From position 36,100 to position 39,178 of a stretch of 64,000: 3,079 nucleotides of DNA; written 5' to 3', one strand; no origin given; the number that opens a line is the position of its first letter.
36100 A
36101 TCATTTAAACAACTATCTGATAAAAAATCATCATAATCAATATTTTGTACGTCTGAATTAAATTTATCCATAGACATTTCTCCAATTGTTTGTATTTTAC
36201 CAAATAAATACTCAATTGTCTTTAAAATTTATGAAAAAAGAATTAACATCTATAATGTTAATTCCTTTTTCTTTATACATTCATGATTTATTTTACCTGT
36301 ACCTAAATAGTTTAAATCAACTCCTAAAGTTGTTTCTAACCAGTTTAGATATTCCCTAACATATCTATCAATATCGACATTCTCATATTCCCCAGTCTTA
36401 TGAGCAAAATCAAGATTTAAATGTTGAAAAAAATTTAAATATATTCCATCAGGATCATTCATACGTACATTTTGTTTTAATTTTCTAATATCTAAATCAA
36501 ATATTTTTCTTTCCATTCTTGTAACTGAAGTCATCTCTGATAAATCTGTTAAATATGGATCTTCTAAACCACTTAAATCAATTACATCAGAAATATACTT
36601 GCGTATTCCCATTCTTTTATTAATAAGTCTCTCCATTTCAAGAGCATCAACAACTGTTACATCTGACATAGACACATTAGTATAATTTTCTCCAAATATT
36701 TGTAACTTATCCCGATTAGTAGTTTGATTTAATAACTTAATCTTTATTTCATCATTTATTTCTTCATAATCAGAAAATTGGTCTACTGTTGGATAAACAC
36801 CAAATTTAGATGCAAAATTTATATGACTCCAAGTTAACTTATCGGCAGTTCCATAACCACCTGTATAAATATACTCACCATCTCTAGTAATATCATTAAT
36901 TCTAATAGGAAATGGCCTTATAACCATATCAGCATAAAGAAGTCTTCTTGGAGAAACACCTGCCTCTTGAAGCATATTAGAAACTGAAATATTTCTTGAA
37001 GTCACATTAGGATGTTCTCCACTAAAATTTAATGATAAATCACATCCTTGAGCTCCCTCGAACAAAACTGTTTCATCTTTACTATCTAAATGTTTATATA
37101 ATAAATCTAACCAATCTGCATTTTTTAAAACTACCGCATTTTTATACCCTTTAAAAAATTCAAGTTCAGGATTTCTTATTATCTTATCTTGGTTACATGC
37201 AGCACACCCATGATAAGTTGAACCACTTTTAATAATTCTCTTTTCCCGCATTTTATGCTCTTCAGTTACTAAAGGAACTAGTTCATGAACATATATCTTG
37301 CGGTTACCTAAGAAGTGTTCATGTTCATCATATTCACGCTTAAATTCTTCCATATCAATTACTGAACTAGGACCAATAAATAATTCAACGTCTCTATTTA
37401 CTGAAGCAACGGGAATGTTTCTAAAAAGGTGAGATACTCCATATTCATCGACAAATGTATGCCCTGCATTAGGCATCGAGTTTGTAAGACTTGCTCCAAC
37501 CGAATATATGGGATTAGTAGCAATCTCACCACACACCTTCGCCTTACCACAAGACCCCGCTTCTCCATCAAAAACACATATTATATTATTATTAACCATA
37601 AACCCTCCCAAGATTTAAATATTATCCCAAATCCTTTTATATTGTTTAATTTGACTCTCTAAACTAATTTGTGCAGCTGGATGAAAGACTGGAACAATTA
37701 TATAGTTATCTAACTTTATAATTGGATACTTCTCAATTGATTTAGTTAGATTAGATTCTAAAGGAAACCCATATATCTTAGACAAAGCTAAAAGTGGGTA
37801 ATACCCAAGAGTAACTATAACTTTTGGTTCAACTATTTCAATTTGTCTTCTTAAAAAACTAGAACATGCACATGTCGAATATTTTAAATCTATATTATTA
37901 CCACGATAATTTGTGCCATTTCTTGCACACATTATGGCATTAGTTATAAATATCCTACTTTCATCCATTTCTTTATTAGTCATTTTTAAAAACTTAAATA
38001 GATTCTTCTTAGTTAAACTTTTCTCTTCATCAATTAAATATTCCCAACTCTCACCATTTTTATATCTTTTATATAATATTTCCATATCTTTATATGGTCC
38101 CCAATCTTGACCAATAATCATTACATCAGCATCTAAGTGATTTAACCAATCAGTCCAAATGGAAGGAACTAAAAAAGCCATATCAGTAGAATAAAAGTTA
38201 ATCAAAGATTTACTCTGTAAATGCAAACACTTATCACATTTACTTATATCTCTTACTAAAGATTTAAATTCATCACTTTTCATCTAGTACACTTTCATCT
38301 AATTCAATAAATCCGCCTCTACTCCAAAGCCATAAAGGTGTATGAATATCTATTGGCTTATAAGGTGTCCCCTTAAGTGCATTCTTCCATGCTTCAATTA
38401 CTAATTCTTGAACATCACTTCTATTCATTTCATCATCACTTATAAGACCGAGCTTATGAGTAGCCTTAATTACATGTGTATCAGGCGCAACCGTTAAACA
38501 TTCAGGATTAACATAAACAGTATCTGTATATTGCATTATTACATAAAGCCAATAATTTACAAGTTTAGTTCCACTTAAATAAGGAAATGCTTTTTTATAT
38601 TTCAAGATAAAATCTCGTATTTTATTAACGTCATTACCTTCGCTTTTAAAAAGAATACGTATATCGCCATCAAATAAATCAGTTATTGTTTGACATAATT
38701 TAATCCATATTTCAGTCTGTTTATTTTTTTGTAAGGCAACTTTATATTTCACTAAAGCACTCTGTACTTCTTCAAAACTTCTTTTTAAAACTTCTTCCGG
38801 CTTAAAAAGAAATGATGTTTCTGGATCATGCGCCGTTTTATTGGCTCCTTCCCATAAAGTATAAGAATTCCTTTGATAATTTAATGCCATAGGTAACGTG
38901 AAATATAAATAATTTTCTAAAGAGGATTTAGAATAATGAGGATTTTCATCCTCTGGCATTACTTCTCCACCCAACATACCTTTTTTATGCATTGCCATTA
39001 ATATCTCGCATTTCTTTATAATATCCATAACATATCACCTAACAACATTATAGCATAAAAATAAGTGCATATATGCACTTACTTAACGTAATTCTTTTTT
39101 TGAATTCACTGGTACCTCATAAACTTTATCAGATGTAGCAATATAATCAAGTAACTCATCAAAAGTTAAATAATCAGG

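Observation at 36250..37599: PurA-like enzyme keeps the catalytic scaffold but has rewritten substrate loops and a large insertion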

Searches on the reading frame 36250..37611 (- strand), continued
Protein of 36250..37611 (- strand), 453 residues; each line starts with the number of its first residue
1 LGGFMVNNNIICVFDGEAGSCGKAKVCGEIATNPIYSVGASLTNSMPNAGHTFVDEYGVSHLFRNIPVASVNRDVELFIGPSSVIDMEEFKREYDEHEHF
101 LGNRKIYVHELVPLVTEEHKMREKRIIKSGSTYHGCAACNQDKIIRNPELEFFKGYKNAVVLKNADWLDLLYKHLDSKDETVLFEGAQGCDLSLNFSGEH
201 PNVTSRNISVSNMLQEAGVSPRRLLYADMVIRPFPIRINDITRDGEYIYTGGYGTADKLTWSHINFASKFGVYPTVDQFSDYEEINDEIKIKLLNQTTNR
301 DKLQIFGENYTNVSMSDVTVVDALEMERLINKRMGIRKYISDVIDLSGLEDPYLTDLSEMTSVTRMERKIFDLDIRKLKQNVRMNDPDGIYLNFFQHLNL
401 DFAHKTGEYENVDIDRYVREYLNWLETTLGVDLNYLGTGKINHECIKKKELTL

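Call 106: fold_search(model_id=the predicted structure, library=viral)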
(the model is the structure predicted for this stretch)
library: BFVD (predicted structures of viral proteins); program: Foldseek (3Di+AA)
matches with E <= 10: 432; with E <= 0.001: 8
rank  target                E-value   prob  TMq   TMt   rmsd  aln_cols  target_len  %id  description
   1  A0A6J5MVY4            1.3e-22  1.00  0.65  0.82   4.6       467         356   19  Adenylosuccinate synthetase [uncultured Caudovirales phage]
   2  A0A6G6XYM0            1.6e-21  1.00  0.62  0.79   3.6       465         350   19  N6-succino-2-amino-2'-deoxyadenylate synthase [Ochrobactrum phage vB_OspP_OH]
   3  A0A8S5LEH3            2.2e-20  1.00  0.67  0.67   6.0       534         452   18  Uncharacterized protein [Myoviridae sp. ctBDS4]
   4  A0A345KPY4            1.0e-19  1.00  0.65  0.75   3.9       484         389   16  N6-succino-2-amino-2'-deoxyadenylate synthase [Arthrobacter phage Sergei]
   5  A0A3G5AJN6            6.3e-14  1.00  0.57  0.64   7.5       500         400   14  Adenylosuccinate synthetase [Satyrvirus sp.]
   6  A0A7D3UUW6            2.0e-12  1.00  0.52  0.49  10.1       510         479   14  Adenylosuccinate synthetase [Fadolivirus FV1/VV64]
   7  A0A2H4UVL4            4.1e-11  1.00  0.50  0.65   8.8       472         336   13  Adenylosuccinate synthetase [Bodo saltans virus]
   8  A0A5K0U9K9            5.0e-10  1.00  0.54  0.40  12.3       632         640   12  Adenylosuccinate synthase [Yasminevirus sp. GU-2018]
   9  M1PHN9                1.4e-03  0.38  0.14  0.17  13.6       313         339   10  ATPase family protein [Moumouvirus goulette]
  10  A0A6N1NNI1            6.3e-03  0.25  0.17  0.15  13.8       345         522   12  ATPase family protein [Tupanvirus soda lake]
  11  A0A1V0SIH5            1.7e-02  0.30  0.18  0.28  16.6       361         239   10  Thymidine kinase [Klosneuvirus KNV1]
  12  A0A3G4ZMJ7            7.6e-02  0.07  0.14  0.10  18.4       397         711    9  AAA family ATPase [Terrestrivirus sp.]
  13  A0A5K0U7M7            1.5e-01  0.04  0.11  0.06  17.7       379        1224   11  DEAD-like helicases family protein (Fragment) [Yasminevirus sp. GU-2018]
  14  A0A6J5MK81            1.6e-01  0.06  0.12  0.11  13.7       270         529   11  Terminase-like family [uncultured Caudovirales phage]
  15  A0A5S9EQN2            1.7e-01  0.18  0.13  0.23   9.3       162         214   12  Uncharacterized protein [Tenacibaculum phage PTm1]
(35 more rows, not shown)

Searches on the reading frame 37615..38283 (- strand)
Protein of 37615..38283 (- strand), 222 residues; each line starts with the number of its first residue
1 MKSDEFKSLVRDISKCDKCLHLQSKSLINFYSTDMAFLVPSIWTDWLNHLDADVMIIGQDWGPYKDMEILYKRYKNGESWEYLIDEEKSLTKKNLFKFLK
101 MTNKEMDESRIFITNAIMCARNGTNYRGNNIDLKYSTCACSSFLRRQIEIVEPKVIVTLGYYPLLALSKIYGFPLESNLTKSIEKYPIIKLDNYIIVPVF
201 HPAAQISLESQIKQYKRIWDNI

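Call 3: search_protein_families(library=pfam, proteins=[window:37615-38283:-], max_evalue=0.01)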
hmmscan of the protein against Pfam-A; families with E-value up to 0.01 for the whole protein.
window:37615-38283:- (222 aa): 1 family
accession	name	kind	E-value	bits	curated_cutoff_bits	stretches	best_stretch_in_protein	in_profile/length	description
PF03167.25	UDG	-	3.6e-12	47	24.3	1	48-219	5-137/141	Uracil DNA glycosylase superfamily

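Call 4: search_protein_families(library=phrogs, proteins=[window:37615-38283:-], max_evalue=0.001)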
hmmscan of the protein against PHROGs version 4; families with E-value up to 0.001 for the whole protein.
window:37615-38283:- (222 aa): 0 families

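Call 18: search_protein_families(library=padloc, proteins=[window:37615-38283:-], max_evalue=0.01)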
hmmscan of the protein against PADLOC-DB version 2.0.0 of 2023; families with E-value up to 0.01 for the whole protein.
window:37615-38283:- (222 aa): 0 families

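Call 19: search_protein_families(library=ncbifam, proteins=[window:37615-38283:-], max_evalue=0.01)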
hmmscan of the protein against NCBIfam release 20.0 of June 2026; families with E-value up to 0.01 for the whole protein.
window:37615-38283:- (222 aa): 3 families
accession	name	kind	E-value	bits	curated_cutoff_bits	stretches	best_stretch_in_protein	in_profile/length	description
NF040953.1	Arch_udg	equivalog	1.9e-12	47.1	250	1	104-207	68-167/184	type-4 uracil-DNA glycosylase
TIGR00758.1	UDG_fam4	subfamily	8e-08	32.2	125.3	1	106-213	59-158/173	uracil-DNA glycosylase, family 4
TIGR03914.1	UDG_fam_dom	hypoth_equivalog_domain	0.0082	15.8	189.95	0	103-167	110-176/231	UdgX family uracil-DNA binding protein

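Call 78: search_solved_structures(query=window:37615-38283:-, max_evalue=1, show_alignments=1)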
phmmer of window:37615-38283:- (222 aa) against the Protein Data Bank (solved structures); distinct sequences matched with E-value up to 1: 6.
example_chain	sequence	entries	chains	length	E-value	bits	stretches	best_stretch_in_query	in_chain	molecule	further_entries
4zbx_A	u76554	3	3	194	8.5e-09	38.6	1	106-206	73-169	Uracil-DNA glycosylase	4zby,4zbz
1l9g_A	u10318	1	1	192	0.00022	24.2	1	111-206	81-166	Conserved hypothetical protein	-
1vk2_A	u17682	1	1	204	0.00026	24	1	111-206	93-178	Uracil-DNA glycosylase TM0511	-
9dwv_C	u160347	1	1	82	0.22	14.4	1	50-113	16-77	Peptidyl-prolyl cis-trans isomerase-like 4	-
4q6g_A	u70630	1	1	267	0.23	14.3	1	17-67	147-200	Pyrrolysine--tRNA ligase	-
1ui0_A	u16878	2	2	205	0.61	12.9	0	109-203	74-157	Uracil-DNA Glycosylase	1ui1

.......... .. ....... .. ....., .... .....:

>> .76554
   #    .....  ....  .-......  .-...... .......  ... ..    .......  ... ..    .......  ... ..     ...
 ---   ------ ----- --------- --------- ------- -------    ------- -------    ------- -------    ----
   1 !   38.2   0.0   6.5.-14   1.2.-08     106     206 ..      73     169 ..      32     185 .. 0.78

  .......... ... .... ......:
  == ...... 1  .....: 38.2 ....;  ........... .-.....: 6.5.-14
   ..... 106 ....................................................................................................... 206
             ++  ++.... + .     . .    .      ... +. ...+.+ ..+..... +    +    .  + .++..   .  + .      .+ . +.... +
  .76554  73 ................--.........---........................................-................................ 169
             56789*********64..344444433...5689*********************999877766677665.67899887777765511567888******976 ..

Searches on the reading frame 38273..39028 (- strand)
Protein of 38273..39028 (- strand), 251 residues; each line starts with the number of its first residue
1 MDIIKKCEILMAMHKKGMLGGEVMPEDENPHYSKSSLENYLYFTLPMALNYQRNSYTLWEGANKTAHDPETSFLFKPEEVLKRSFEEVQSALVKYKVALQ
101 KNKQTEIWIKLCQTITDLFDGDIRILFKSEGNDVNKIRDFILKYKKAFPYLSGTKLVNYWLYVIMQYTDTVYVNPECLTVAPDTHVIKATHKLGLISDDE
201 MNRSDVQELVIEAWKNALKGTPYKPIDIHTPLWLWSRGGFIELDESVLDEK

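Call 3: search_protein_families(library=pfam, proteins=[window:38273-39028:-], max_evalue=0.01)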
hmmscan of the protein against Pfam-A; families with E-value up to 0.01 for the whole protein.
window:38273-39028:- (251 aa): 0 families

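Call 4: search_protein_families(library=phrogs, proteins=[window:38273-39028:-], max_evalue=0.001)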
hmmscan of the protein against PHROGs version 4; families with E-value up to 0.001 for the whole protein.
window:38273-39028:- (251 aa): 0 families

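Call 18: search_protein_families(library=padloc, proteins=[window:38273-39028:-], max_evalue=0.01)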
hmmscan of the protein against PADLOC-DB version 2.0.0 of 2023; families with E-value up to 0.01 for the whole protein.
window:38273-39028:- (251 aa): 0 families

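Call 19: search_protein_families(library=ncbifam, proteins=[window:38273-39028:-], max_evalue=0.01)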
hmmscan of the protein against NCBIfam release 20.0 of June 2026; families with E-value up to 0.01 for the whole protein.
window:38273-39028:- (251 aa): 0 families

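Call 46: search_protein_families(library=pfam, proteins=[window:38273-39028:-], max_evalue=1)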
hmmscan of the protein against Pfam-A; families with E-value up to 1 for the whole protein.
window:38273-39028:- (251 aa): 2 families
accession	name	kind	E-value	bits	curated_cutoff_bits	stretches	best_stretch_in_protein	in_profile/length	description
PF16084.10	LydB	-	0.028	14.7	28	1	141-181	42-81/147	LydA-holin antagonist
PF09674.15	DUF2400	-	0.12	12.8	25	1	173-209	164-200/225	Protein of unknown function (DUF2400)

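Call 77: search_solved_structures(query=A4, max_evalue=10, show_alignments=2)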
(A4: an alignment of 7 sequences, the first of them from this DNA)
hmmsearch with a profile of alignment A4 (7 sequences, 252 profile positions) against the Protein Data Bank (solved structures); distinct sequences matched with E-value up to 10: 0.

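Call 97: find_homologous_proteins(query=window:38273-39028:-, max_evalue=0.001)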
Query window:38273-39028:- (251 aa): 3432 proteins with E <= 0.001 among 3580 candidates; the best 120 are listed.
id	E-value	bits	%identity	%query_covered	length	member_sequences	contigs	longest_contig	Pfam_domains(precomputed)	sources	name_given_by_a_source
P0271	1.9e-165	567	98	100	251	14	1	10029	-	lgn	-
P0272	5.9e-141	486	85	100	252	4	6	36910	-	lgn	-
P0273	2.4e-138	478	82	100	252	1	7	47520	-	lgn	-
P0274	5.3e-137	473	84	96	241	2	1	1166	-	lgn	-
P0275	5.8e-136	470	82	100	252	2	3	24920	-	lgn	-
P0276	1.7e-133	462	81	100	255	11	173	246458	-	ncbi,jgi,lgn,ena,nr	ncbi:MAG: hypothetical protein OSJ65_05320 [Bacilli bacterium]|nr:hypothetical protein [Bacilli bact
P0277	8.2e-131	453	77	100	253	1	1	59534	-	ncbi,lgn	-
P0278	8.7e-130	450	80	96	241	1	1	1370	-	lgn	-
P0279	1.1e-129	449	78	99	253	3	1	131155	-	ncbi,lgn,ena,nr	ncbi:MAG: hypothetical protein J1F35_03960 [Erysipelotrichales bacterium]|nr:hypothetical protein [E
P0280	1.4e-129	449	77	100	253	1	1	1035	-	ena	-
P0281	2.1e-128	445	78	99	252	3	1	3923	-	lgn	-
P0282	3.2e-127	441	77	100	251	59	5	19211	-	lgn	-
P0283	5.2e-126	437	75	100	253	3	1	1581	-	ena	-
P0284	1.8e-125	436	77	100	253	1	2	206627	-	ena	-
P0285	1.3e-123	429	76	99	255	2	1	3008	-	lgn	-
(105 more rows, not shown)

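Call 107: predict_structure(alignment_id=A5)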
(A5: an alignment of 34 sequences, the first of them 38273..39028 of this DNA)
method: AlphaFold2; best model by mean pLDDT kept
length: 251 residues; sequences in the alignment: 34
mean_pLDDT: 87.9   pTM: 0.79
mean pLDDT of the five models: 87.9, 87.5, 85.5, 84.1, 79.6
residues with pLDDT >= 90: 143; 70-90: 88; 50-70: 16; < 50: 4
segments of 3 or more residues with pLDDT < 50: 52-54
pLDDT, mean of each block of 10 residues (from residue 1): 90 85 61 89 84 61 92 96 98 88 92 96 96 95 88 80 88 88 90 97 93 92 87 91 88 45
secondary structure, 60 per line:
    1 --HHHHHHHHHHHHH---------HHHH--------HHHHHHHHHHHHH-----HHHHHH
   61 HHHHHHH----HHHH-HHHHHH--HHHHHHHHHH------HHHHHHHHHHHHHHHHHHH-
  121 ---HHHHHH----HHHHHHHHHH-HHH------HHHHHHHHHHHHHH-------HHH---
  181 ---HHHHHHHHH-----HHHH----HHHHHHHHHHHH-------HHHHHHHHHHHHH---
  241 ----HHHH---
elements in order: H3-15 H25-28 H37-49 H55-67 H72-75 H77-82 H85-94 H101-119 H124-129 H134-143 H154-167 H184-192 H198-201 H206-217 H225-237 H245-248

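Call 109: fold_search(model_id=the predicted structure, library=pdb)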
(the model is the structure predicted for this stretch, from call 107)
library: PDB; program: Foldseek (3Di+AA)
matches with E <= 10: 108; with E <= 0.001: 8
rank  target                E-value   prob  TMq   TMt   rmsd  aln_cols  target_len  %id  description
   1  7u5a_B                1.4e-04  1.00  0.59  0.48   6.9       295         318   12  Crystal structure of queuine salvage enzyme DUF2419 mutant K199C, complexed with queuosine (released 2022-12-21)
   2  7uk3                  2.6e-04  1.00  0.59  0.48   7.3       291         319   14  Crystal structure of queuine salvage enzyme DUF2419, wild-type (non-His6x tagged) (released 2022-12-21)
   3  7ulc_B                2.9e-04  1.00  0.57  0.47   7.5       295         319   13  Crystal structure of queuine salvage enzyme DUF2419 mutant D231N, in complex with queuosine-5'-monophosphate (released 2022-12-21)
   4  7u07_B                3.7e-04  1.00  0.57  0.47   7.3       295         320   14  Crystal structure of queuine salvage enzyme DUF2419, apo form (released 2022-12-21)
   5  7u91_A                6.2e-04  1.00  0.57  0.47   7.4       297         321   14  Crystal structure of queuine salvage enzyme DUF2419, in complex with queuosine-5'-monophosphate (released 2022-12-21)
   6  7u1o_B                6.7e-04  1.00  0.57  0.46   7.2       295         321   14  Crystal structure of queuine salvage enzyme DUF2419 complexed with queuosine (released 2022-12-21)
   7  7ulc_A                8.4e-04  1.00  0.57  0.47   7.5       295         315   13  Crystal structure of queuine salvage enzyme DUF2419 mutant D231N, in complex with queuosine-5'-monophosphate (released 2022-12-21)
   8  7u5a_A                9.1e-04  1.00  0.60  0.48   7.2       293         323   13  Crystal structure of queuine salvage enzyme DUF2419 mutant K199C, complexed with queuosine (released 2022-12-21)
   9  7ugk_A                1.3e-03  1.00  0.62  0.48   5.9       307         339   13  Crystal structure of the human queuine salvage enzyme DUF2419, wild-type apo form (released 2022-12-21)
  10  7u07_A                1.4e-03  1.00  0.58  0.47   7.3       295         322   14  Crystal structure of queuine salvage enzyme DUF2419, apo form (released 2022-12-21)
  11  7ugk_B                1.7e-03  1.00  0.62  0.48   5.9       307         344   13  Crystal structure of the human queuine salvage enzyme DUF2419, wild-type apo form (released 2022-12-21)
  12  2abk                  5.8e-03  1.00  0.51  0.58   5.4       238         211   17  REFINEMENT OF THE NATIVE STRUCTURE OF ENDONUCLEASE III TO A RESOLUTION OF 1.85 ANGSTROM (released 1995-10-15)
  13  3knt_A                6.3e-03  1.00  0.54  0.63   6.5       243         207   14  Crystal structure of Methanocaldococcus jannaschii 8-oxoguanine glycosylase/lyase in complex with 15mer DNA containing (released 2010-02-02)
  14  1kea                  1.9e-02  1.00  0.51  0.58   5.0       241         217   12  STRUCTURE OF A THERMOSTABLE THYMINE-DNA GLYCOSYLASE (released 2002-01-23)
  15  8fay_D                2.1e-02  1.00  0.55  0.38   4.9       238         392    9  Human MUTYH adenine glycosylase bound to DNA containing a transition state analog (1N) paired with d(8-oxo-G) (released 2024-05-29)
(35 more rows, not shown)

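Call 116: find_encoding_contigs(protein=P0276, flank=7000, max_places=4)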
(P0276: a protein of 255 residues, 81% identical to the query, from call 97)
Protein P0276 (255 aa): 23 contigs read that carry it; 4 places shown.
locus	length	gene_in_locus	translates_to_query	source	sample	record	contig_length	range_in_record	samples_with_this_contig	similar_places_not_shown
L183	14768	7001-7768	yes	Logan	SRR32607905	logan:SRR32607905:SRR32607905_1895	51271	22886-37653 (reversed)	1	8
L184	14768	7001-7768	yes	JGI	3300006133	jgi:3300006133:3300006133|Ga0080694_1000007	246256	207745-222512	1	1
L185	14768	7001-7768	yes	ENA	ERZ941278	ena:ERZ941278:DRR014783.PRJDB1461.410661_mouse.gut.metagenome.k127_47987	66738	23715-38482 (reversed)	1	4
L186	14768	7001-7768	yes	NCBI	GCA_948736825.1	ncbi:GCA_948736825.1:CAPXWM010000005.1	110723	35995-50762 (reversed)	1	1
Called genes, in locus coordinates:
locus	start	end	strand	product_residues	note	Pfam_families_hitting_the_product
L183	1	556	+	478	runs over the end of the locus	-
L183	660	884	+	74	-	-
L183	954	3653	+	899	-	-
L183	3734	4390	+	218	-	PF03167:UDG (weak)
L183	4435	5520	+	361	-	-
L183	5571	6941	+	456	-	-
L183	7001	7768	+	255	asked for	-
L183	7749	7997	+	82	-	-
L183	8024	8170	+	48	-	-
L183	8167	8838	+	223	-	-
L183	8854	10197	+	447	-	PF00709:Adenylsucc_synt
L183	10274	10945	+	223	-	PF00005:ABC_tran, PF02463:SMC_N (weak)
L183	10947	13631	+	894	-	PF12704:MacB_PCD (weak), PF02687:FtsX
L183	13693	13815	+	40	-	-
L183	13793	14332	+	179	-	PF00072:Response_reg, PF00486:Trans_reg_C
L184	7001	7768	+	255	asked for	-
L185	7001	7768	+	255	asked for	-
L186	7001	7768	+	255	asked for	-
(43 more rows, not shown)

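Call 117: find_encoding_contigs(protein=P0279, flank=7000, max_places=3)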
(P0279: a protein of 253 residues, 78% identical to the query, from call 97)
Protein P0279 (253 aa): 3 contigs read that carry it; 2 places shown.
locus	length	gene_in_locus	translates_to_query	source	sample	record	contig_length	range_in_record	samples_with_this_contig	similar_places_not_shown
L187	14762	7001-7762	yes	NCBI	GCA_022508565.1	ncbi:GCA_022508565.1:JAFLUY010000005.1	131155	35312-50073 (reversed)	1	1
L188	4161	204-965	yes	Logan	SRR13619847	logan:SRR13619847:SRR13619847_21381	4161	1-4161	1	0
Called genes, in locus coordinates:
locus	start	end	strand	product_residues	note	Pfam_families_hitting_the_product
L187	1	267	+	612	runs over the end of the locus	PF19484:DUF6020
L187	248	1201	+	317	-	PF00535:Glycos_transf_2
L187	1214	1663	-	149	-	-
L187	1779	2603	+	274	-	-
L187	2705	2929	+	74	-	-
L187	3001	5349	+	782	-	-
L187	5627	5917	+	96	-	-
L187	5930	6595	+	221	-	PF03167:UDG (weak)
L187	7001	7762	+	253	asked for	-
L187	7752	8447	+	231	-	PF03167:UDG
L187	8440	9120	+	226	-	-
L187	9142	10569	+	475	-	PF00709:Adenylsucc_synt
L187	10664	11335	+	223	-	PF00005:ABC_tran, PF13304:AAA_21 (faint), PF02463:SMC_N (weak)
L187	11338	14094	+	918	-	PF12704:MacB_PCD (weak), PF02687:FtsX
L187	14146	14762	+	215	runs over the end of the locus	PF00072:Response_reg, PF00486:Trans_reg_C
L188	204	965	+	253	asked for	-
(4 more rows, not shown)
